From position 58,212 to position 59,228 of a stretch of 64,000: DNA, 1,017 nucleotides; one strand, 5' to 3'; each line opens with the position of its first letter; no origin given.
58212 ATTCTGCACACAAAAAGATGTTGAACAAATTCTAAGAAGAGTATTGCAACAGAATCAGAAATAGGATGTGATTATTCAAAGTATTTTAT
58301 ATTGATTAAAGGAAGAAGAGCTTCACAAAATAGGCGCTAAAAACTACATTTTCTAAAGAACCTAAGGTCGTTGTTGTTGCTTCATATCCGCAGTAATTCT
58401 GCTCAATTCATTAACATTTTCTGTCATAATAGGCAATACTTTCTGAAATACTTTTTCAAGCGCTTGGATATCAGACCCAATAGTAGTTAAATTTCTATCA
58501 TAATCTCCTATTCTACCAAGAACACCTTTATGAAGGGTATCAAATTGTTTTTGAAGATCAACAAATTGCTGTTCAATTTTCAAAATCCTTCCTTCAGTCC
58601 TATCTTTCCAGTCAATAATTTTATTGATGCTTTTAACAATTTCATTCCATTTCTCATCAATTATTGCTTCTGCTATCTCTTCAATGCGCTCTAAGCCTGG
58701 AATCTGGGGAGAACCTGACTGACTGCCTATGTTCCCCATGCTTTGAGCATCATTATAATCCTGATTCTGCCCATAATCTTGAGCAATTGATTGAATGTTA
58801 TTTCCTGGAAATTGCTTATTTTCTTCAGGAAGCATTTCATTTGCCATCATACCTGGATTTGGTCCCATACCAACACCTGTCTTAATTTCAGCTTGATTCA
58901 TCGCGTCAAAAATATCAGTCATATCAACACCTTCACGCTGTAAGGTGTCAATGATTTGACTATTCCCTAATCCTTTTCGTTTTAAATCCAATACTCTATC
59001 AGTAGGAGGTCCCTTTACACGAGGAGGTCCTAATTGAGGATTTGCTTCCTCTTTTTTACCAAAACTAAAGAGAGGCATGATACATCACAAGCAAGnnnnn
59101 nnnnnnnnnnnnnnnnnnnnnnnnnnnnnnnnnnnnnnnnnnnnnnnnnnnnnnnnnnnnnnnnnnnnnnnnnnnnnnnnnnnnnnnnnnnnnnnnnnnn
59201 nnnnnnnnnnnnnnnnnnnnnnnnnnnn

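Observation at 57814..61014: Candidate undescribed membrane module: three tandem paralogous polytopic proteins plus two coiled-coil proteins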

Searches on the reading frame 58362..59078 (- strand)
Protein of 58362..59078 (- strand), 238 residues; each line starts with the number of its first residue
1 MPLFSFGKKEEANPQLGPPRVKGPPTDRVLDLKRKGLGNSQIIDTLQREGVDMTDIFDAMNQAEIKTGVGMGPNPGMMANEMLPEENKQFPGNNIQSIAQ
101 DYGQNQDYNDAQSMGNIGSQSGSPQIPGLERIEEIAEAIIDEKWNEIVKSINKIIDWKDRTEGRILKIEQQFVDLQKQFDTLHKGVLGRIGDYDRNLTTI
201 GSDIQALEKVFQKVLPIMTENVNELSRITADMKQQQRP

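Call 3: search_protein_families(library=pfam, proteins=[window:58362-59078:-], max_evalue=1)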
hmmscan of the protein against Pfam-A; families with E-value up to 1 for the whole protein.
window:58362-59078:- (238 aa): 1 family
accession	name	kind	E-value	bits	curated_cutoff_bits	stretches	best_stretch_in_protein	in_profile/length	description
PF06840.17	PDC10_C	-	0.26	11.8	27.3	1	149-230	5-81/90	Programmed cell death protein 10, C-terminal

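Call 4: search_protein_families(library=ncbifam, proteins=[window:58362-59078:-], max_evalue=1)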
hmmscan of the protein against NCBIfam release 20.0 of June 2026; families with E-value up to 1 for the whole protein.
window:58362-59078:- (238 aa): 1 family
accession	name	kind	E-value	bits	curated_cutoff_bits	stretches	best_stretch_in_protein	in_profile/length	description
TIGR00293.1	TIGR00293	equivalog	0.34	11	53.9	0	186-235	60-108/129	prefoldin subunit alpha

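Call 18: find_homologous_proteins(query=window:58362-59078:-, max_evalue=0.001)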
Query window:58362-59078:- (238 aa): 721 proteins with E <= 0.001 among 909 candidates; the best 120 are listed.
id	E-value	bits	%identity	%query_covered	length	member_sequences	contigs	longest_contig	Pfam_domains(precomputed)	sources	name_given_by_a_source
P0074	1.8e-152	524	100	100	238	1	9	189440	-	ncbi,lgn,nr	ncbi:hypothetical protein HYY69_02490 [Candidatus Woesearchaeota archaeon]|nr:hypothetical protein [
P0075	4.2e-127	441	86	100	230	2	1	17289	-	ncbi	-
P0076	8.8e-87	309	65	96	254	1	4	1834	-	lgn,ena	-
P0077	2.3e-64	235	51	99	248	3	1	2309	-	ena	-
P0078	2.3e-63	232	56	90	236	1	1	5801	-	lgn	-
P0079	2.4e-63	232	56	90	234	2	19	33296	-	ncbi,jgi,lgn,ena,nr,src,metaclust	ncbi:hypothetical protein J4434_03845 [Candidatus Woesearchaeota archaeon]|nr:hypothetical protein [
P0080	2.3e-62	229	51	100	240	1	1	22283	-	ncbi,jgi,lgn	-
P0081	2.5e-62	229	52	90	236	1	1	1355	-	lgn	-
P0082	3.5e-62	228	50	89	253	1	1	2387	-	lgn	-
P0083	5.3e-62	228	53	90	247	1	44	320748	-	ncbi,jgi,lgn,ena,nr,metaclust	ncbi:hypothetical protein HN695_06255 [Candidatus Woesearchaeota archaeon]|jgi:hypothetical protein|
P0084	1.5e-61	226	50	99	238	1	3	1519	-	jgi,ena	-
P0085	2.0e-61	226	53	89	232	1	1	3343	-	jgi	-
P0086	4.7e-61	225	50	96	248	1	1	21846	-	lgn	-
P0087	4.7e-61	225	54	89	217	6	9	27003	-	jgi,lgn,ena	-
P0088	1.1e-60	223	51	99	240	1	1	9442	-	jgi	-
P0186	7.7e-52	194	44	98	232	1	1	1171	PF28422.1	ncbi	-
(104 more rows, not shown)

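Call 19: search_protein_families(library=pfam, proteins=[P0186], max_evalue=0.001)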
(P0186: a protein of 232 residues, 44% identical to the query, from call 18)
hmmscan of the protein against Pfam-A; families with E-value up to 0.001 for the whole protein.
P0186 (232 aa): 0 families

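Call 30: find_related_loci(query=A2, collection=genome_contigs, flank=10000)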
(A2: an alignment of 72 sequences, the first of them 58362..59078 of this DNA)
Query A2 (238 aa) in genome_contigs; peptide patterns used: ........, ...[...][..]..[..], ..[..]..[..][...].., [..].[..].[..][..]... (x = any residue, [..] = any of these).
577 stretches matched a pattern; 446 encode a relative of the query (tblastn E <= 1e-3); the best 80 are kept; 80 distinct loci.
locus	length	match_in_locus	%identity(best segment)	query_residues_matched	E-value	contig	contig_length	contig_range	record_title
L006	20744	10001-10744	51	1-235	5e-69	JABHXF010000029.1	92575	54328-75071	MAG: Candidatus Woesearchaeota archaeon isolate SI047_bin3 k141_884546, whole genome shotgun sequence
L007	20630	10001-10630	56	21-235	3e-67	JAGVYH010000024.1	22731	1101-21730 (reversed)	Candidatus Woesearchaeota archaeon isolate RIFCSPHIGHO2_02_FULL_33_21 rifcsphigho2_02_scaffold_3430, whole genome shotgu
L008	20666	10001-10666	53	21-235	2e-67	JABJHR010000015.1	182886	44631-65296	MAG: Candidatus Woesearchaeota archaeon isolate SI074_bin25 k141_504972, whole genome shotgun sequence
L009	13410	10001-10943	48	1-235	3e-66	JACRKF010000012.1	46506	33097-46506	MAG: Candidatus Woesearchaeota archaeon isolate NC_groundwater_1848_Pr3_B-0.1um_32_11 SR-2_scaffold_141_622219, whole ge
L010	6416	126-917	46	1-235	4e-65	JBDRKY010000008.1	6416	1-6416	MAG: Candidatus Woesearchaeota archaeon isolate MEGAHIT-group-1.746 k141_3582033, whole genome shotgun sequence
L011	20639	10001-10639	51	6-233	9e-64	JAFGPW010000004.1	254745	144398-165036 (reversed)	MAG: Candidatus Woesearchaeota archaeon isolate Zod_Metabat.712 k87_2326637, whole genome shotgun sequence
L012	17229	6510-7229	48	25-232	6e-63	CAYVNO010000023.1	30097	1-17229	MAG TPA_asm: uncultured Methanosarcinales archaeon isolate SRP200020_co3_56 genome assembly, contig: NODE_2145_length_30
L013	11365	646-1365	51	1-237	1e-62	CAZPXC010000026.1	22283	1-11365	MAG TPA_asm: uncultured Methanosarcinales archaeon isolate binchicken_co151_549 genome assembly, contig: NODE_3225_lengt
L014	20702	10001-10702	47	6-236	4e-62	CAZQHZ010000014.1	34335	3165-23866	MAG TPA_asm: uncultured Methanosarcinales archaeon isolate SRP252850_co1_390 genome assembly, contig: NODE_2039_length_3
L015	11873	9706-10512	44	5-235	5e-62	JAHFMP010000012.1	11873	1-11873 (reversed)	MAG: Candidatus Woesearchaeota archaeon isolate nzgw46 NODE_8244_length_11874_cov_2.983238, whole genome shotgun sequenc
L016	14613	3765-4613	42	17-238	3e-60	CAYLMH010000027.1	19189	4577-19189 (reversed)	MAG TPA_asm: uncultured Methanosarcinales archaeon isolate binchicken_co125_1075 genome assembly, contig: NODE_5745_leng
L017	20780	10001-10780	45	1-233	1e-59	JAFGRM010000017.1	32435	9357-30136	MAG: Candidatus Woesearchaeota archaeon isolate Zod_Metabat.828 k87_2195144, whole genome shotgun sequence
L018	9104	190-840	48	1-233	2e-59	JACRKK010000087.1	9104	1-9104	MAG: Candidatus Woesearchaeota archaeon isolate NC_groundwater_1853_Pr3_B-0.1um_45_12 SR-2_scaffold_141_2957711, whole g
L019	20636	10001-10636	51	26-233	1e-58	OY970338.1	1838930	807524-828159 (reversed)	MAG: uncultured Candidatus Woesearchaeota archaeon isolate MFD02416.bin.c.18 genome assembly, chromosome: 1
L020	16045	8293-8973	46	6-236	6e-57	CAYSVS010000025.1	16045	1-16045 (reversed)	MAG TPA_asm: uncultured Methanosarcinales archaeon isolate SRP141376_co4_88 genome assembly, contig: NODE_6227_length_16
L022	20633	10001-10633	47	26-232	4e-55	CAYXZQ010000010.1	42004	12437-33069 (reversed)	MAG TPA_asm: uncultured Methanosarcinales archaeon isolate SRP214966_co3_191 genome assembly, contig: NODE_794_length_42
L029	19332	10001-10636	44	1-235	3e-54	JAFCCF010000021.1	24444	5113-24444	MAG: Candidatus Aminicenantes bacterium isolate AB_1215_Bin_51 AB_1215_Bin_51.fna_scaffold_5200, whole genome shotgun se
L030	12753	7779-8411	45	6-234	8e-54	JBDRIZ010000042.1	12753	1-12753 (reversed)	MAG: Candidatus Woesearchaeota archaeon isolate MEGAHIT-group-1.614 k141_74302, whole genome shotgun sequence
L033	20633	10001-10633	44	6-229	1e-53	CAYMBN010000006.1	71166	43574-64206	MAG TPA_asm: uncultured Methanosarcinales archaeon isolate SRP077602_co2_87 genome assembly, contig: NODE_542_length_711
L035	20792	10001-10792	43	1-233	1e-53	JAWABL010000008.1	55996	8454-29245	MAG: Candidatus Woesearchaeota archaeon isolate JZ-4_201808_bins_108 JZ-4_201808_bins_108_scaffold_8, whole genome shotg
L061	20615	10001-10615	43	25-234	1e-50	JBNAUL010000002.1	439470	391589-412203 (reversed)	MAG: Candidatus Woesearchaeota archaeon isolate Kamch4342-D-MF-011 bin55.fa-2, whole genome shotgun sequence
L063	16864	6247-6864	45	25-236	5e-50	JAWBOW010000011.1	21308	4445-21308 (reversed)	MAG: Candidatus Woesearchaeota archaeon isolate HHBFW-2_201803_bins_274 HHBFW-2_201803_bins_274_scaffold_11, whole genom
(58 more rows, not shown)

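Call 33: predict_structure(alignment_id=A2)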
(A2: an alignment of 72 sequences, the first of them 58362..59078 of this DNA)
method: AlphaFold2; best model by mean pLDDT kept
length: 238 residues; sequences in the alignment: 72
mean_pLDDT: 76.9   pTM: 0.36
mean pLDDT of the five models: 76.9, 76.7, 76.4, 76.0, 74.9
residues with pLDDT >= 90: 137; 70-90: 20; 50-70: 17; < 50: 64
segments of 3 or more residues with pLDDT < 50: 8-16, 71-124
pLDDT, mean of each block of 10 residues (from residue 1): 53 49 84 94 94 94 79 41 39 40 41 41 56 87 94 96 96 98 97 97 97 96 96 90
secondary structure, 60 per line:
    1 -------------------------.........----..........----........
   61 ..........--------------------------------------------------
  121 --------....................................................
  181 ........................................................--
elements in order: H26-34 H39-48 H53-70 H129-236

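Call 36: search_protein_families(library=pfam, proteins=[L030:2480-4648:-, L030:4650-6923:-, L011:1453-2958:+, L033:16715-18007:+, L035:16729-17445:+, L029:3983-4492:+, L012:15468-16577:-, L022:13211-13780:+, L017:14391-15407:+], max_evalue=0.01)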
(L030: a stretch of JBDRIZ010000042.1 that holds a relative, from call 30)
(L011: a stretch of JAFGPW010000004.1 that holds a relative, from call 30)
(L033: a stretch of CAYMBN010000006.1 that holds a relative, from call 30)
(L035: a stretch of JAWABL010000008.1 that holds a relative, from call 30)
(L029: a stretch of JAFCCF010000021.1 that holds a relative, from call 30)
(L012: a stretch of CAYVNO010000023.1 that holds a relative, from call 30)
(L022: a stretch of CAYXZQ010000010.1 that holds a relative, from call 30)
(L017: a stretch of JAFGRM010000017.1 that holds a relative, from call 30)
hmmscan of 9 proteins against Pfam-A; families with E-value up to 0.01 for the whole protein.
L030:2480-4648:- (722 aa): 0 families

L030:4650-6923:- (757 aa): 1 family
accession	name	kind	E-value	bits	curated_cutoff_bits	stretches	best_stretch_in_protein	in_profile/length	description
PF00437.27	T2SSE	-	6.8e-14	51.7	24.9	1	419-601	106-273/370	Type II/IV secretion system protein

L011:1453-2958:+ (501 aa): 2 families
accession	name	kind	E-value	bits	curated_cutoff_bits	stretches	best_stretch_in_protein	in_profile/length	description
PF03129.25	HGTP_anticodon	-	1e-20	74.1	21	1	400-485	1-91/94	Anticodon binding domain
PF00587.30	tRNA-synt_2b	-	1e-06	29.4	29.3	1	161-230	10-78/179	tRNA synthetase class II core domain (G, H, P, S and T)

L033:16715-18007:+ (430 aa): 2 families
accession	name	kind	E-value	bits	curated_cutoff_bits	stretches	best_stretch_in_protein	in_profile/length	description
PF00152.25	tRNA-synt_2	-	9.1e-74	248.7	25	1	110-424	3-307/308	tRNA synthetases class II (D, K and N)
PF01336.31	tRNA_anti-codon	-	1.7e-14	53.9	27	1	17-94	1-74/75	OB-fold nucleic acid binding domain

L035:16729-17445:+ (238 aa): 3 families
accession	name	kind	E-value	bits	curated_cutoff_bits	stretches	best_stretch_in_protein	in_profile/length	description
PF13483.12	Lactamase_B_3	-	2.8e-35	122.1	24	1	31-207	1-160/160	Beta-lactamase superfamily domain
PF12706.13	Lactamase_B_2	-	5.1e-23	82.2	27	1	67-208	31-200/200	Beta-lactamase superfamily domain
PF00753.33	Lactamase_B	-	0.00032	21.1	22.7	0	68-103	45-81/196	Metallo-beta-lactamase superfamily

L029:3983-4492:+ (169 aa): 3 families
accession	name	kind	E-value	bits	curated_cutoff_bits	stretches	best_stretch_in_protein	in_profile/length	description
PF21473.3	Ssb-like_OB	-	5.1e-10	39.8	24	1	9-95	1-96/97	Single-stranded DNA binding protein Ssb-like, OB fold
PF01336.31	tRNA_anti-codon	-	1.2e-08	35.2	27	1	26-87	11-68/75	OB-fold nucleic acid binding domain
PF24903.1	OB_MEIOB_N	-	0.0031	17.2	27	1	4-85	6-97/140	MEIOB, N-terminal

L012:15468-16577:- (369 aa): 1 family
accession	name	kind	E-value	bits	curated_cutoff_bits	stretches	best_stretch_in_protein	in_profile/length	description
PF01702.25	TGT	-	2.4e-130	435.2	26.3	1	9-360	2-354/357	Queuine tRNA-ribosyltransferase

L022:13211-13780:+ (189 aa): 3 families
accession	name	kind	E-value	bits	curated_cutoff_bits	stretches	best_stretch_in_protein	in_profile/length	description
PF13023.12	HD_3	-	2.8e-24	86.3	22.5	1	12-165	2-158/165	HD domain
PF12917.13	YfbR-like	-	9.8e-09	35.6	25.9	1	7-167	2-170/182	5'-deoxynucleotidase YfbR-like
PF01966.28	HD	-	0.0019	18.9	22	1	33-132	1-113/116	HD domain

L017:14391-15407:+ (338 aa): 1 family
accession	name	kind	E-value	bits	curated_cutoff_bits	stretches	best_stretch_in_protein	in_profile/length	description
PF02073.20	Peptidase_M29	-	2e-18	66.9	27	1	130-305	179-356/406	Thermophilic metalloprotease (M29)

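Call 40: search_solved_structures(query=A2, max_evalue=1)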
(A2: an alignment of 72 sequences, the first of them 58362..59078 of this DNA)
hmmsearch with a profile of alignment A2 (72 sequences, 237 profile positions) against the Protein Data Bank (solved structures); distinct sequences matched with E-value up to 1: 10.
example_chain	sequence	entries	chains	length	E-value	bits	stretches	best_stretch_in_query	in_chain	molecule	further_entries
8b8d_A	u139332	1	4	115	0.0024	21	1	159-224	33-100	Phosphoprotein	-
9mfy_B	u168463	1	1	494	0.014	18.5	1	115-182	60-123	Nuclear distribution protein PAC1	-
7mgm_C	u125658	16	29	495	0.019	18.1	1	115-182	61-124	Nuclear distribution protein PAC1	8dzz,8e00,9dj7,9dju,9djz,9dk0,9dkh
9cuy_c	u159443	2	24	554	0.045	16.8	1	137-216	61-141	Short tail fiber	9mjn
6zd2_A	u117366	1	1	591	0.056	16.5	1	9-84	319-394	Telomerase reverse transcriptase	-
6zd1_A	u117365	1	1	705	0.072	16.1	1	10-84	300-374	Telomerase reverse transcriptase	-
6zd6_A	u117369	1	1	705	0.072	16.1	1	10-84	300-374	Telomerase reverse transcriptase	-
6zdp_A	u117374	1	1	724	0.076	16.1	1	10-84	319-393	Telomerase reverse transcriptase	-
9upf_D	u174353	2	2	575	0.31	14.1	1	136-182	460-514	Cyclic nucleotide-gated channel alpha-4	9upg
9wbj_A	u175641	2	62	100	0.42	13.6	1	29-90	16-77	Isoform 2 of C-terminal-binding protein 2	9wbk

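Call 55: search_protein_families(library=pfam, alignment_id=A2, max_evalue=1)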
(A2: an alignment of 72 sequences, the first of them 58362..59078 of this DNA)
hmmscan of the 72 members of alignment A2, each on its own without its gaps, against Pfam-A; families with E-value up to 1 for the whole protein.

A. member 1, window:58362-59078:- (238 aa): 1 family
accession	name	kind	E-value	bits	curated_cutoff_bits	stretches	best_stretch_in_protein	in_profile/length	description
PF06840.17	PDC10_C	-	0.26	11.8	27.3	1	149-230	5-81/90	Programmed cell death protein 10, C-terminal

B. families by the number of members that match (of 72 scanned): 183 families (the first 25 are shown)
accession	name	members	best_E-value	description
PF06419.17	COG6_N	59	0.003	Conserved oligomeric complex COG6, N-terminal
PF07889.17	DUF1664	47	0.0041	Protein of unknown function (DUF1664)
PF10046.14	BLOC1_2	44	0.00015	Biogenesis of lysosome-related organelles complex-1 subunit 2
PF04513.17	Baculo_PEP_C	37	0.0013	Baculovirus polyhedron envelope protein, PEP, C terminus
PF01519.22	DUF16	30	0.0037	Protein of unknown function DUF16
PF24270.1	HTH_Cmi2_C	29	0.001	Cmi2, C-terminal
PF10256.14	Erf4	28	0.00038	Golgin subfamily A member 7/ERF4 family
PF24625.1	DUF7626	24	0.00029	Domain of unknown function (DUF7626)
PF16526.10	CLZ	24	0.0018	C-terminal leucine zipper domain of cyclic nucleotide-gated channels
PF09763.15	Sec3_CC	24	0.037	Exocyst complex component Sec3, coiled-coil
PF19111.5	DUF5798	23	0.0005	Family of unknown function (DUF5798)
PF11932.13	DUF3450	19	6.3e-05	Protein of unknown function (DUF3450)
PF25764.1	KIF21A_4th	19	0.0077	KIF21A-like domain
PF07851.19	TMEM120A-B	18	0.048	TMEM120A/B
PF19176.5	DUF5858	17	0.00016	Family of unknown function (DUF5858)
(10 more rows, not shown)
